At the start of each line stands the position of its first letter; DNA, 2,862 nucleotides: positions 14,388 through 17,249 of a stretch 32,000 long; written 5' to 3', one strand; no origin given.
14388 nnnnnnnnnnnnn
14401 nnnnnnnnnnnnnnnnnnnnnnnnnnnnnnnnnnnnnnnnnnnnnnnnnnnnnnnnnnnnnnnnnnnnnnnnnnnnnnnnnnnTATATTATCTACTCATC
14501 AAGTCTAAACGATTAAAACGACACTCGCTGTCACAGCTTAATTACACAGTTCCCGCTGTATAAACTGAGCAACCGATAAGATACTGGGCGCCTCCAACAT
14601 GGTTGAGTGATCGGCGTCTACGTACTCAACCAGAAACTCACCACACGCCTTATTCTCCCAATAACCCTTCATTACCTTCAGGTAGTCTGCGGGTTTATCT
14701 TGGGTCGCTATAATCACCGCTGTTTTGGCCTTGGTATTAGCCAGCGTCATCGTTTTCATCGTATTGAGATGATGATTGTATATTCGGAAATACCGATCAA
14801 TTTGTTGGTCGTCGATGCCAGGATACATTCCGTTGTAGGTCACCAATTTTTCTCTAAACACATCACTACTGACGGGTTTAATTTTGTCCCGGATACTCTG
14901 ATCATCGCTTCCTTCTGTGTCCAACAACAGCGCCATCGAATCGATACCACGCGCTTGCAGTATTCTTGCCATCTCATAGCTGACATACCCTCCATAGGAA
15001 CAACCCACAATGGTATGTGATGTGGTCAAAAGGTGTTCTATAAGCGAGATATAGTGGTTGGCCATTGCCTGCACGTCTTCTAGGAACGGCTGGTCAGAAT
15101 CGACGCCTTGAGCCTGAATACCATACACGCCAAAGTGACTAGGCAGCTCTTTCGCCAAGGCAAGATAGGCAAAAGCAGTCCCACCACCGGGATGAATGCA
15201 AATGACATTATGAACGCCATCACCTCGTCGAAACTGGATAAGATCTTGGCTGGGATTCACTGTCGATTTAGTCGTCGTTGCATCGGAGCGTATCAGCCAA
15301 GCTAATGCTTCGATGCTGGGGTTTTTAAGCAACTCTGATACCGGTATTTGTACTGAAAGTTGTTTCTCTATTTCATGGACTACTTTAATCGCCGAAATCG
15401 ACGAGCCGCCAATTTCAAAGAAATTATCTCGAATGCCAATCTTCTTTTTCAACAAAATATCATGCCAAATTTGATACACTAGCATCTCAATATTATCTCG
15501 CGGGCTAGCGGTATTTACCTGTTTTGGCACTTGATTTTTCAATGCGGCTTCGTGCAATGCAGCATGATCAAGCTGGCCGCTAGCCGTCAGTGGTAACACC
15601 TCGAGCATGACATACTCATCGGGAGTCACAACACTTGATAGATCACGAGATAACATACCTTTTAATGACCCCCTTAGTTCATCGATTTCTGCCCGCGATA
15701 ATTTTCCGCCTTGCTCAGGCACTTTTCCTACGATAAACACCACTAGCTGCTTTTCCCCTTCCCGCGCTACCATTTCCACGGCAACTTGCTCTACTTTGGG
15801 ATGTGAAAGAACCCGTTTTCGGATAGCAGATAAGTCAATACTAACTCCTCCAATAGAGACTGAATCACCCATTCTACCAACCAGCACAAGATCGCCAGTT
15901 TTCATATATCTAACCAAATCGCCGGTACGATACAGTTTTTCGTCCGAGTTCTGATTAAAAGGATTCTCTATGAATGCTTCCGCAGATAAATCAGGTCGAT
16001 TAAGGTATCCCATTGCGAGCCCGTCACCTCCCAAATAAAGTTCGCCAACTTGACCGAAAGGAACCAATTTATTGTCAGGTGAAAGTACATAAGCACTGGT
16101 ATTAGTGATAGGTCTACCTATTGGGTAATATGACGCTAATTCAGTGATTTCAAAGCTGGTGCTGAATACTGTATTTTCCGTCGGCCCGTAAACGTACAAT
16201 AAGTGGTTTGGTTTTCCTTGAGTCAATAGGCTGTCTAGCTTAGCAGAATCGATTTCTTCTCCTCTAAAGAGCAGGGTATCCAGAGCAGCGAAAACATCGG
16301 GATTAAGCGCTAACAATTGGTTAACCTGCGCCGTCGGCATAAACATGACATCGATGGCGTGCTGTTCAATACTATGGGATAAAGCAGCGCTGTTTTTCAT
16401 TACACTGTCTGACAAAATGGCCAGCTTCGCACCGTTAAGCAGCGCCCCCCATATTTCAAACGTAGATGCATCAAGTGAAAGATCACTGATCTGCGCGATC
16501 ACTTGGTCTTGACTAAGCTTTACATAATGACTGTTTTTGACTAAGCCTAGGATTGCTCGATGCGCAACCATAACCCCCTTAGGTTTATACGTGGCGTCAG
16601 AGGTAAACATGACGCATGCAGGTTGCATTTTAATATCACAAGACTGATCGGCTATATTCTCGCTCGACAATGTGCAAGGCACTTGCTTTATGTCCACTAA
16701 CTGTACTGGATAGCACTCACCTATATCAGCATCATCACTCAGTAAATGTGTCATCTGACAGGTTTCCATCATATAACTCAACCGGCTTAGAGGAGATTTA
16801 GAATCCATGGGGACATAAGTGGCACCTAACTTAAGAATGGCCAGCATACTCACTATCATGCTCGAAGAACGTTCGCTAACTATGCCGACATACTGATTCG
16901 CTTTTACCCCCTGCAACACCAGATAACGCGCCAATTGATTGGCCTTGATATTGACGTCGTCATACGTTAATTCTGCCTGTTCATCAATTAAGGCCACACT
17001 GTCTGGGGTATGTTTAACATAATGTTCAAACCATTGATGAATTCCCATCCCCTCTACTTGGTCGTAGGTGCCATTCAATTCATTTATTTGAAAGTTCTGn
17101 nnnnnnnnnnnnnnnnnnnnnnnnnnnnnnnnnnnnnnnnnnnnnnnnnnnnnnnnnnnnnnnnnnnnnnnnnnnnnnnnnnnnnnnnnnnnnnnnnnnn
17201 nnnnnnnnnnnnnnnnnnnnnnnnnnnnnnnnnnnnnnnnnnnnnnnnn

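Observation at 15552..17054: The last A domain of NRPS-2 has decayed catalytic cores, including loss of the A10 lysine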

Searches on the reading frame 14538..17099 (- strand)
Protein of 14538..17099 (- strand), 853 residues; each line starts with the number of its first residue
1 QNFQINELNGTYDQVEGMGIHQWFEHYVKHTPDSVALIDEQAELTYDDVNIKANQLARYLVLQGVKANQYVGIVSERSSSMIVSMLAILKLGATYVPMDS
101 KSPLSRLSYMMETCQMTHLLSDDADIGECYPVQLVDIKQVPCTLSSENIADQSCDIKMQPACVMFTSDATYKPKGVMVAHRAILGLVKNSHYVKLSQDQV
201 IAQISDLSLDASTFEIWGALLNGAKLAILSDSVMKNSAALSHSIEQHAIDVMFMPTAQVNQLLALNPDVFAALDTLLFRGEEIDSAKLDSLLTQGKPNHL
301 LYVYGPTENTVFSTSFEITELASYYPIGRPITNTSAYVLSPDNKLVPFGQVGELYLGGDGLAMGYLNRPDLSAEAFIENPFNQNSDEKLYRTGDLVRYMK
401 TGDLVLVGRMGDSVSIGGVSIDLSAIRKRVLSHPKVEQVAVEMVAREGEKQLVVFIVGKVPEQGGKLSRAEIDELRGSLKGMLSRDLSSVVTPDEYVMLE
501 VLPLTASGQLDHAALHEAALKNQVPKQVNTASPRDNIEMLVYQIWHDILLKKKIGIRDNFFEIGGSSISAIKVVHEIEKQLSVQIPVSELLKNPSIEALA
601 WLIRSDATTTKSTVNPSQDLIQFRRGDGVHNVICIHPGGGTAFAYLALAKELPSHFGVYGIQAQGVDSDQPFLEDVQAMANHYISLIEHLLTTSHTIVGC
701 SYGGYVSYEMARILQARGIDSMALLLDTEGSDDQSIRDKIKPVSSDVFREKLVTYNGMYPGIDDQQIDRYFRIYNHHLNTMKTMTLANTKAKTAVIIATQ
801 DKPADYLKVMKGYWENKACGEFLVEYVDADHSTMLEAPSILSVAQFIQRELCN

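Call 71: search_dna_similar(query=window:14538-17099:-, collection=plasmids, mode=protein, max_rows=8)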
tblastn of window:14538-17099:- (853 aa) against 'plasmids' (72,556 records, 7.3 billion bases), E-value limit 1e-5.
In 11 record(s) the limit of 40 matching pieces per record was reached: places in those records are undercounted.
Records with a match: 2667; places in all: 10844; records where one place covers at least 80% of the query: 800.
Best place of each record, by identity: <60% 2667.
By first word of the organism name: Streptomyces 295; Rhizobium 216; Bacillus 188; Salmonella 181; Sinorhizobium 177; Ralstonia 137; Rhodococcus 97; Klebsiella 78; Burkholderia 74; Pseudosulfitobacter 66; and 243 more.
By predicted mobility (MOB-suite, as given by PLSDB): non-mobilizable 1493; conjugative 669; mobilizable 505.
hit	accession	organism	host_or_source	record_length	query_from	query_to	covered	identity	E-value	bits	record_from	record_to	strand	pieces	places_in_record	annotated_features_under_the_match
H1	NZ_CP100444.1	Streptomyces rimosus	pure culture,OTC cluster deletion ...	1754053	5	853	100%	37.9%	8e-163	533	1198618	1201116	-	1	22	record has no annotation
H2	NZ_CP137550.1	Streptomyces sp. N50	Selaginella tamariscina,cell ...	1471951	19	853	98%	36.6%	5e-150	496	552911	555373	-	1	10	record has no annotation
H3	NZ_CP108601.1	Streptomyces sp. NBC_01176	-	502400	19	853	98%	36.4%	3e-145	482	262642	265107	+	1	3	amino acid adenylation domain-containing protein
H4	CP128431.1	Microbulbifer sp. MKSA007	Smenospongia aurea,bacteria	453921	20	851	98%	36.3%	3e-155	511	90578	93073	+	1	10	amino acid adenylation domain-containing protein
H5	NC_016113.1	Streptantibioticus cattleyicolor NRRL 8057 = DSM 46488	-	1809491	17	853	98%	35.4%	3e-146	485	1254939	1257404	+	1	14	none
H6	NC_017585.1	Streptantibioticus cattleyicolor NRRL 8057 = DSM 46488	-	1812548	17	853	98%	35.4%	3e-146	485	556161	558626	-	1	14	none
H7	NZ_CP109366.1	Streptomyces sp. NBC_01558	-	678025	24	853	97%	35.1%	3e-135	452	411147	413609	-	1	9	amino acid adenylation domain-containing protein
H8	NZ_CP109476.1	Streptomyces sp. NBC_01455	-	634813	19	851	98%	34.7%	8e-145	480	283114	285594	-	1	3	amino acid adenylation domain-containing protein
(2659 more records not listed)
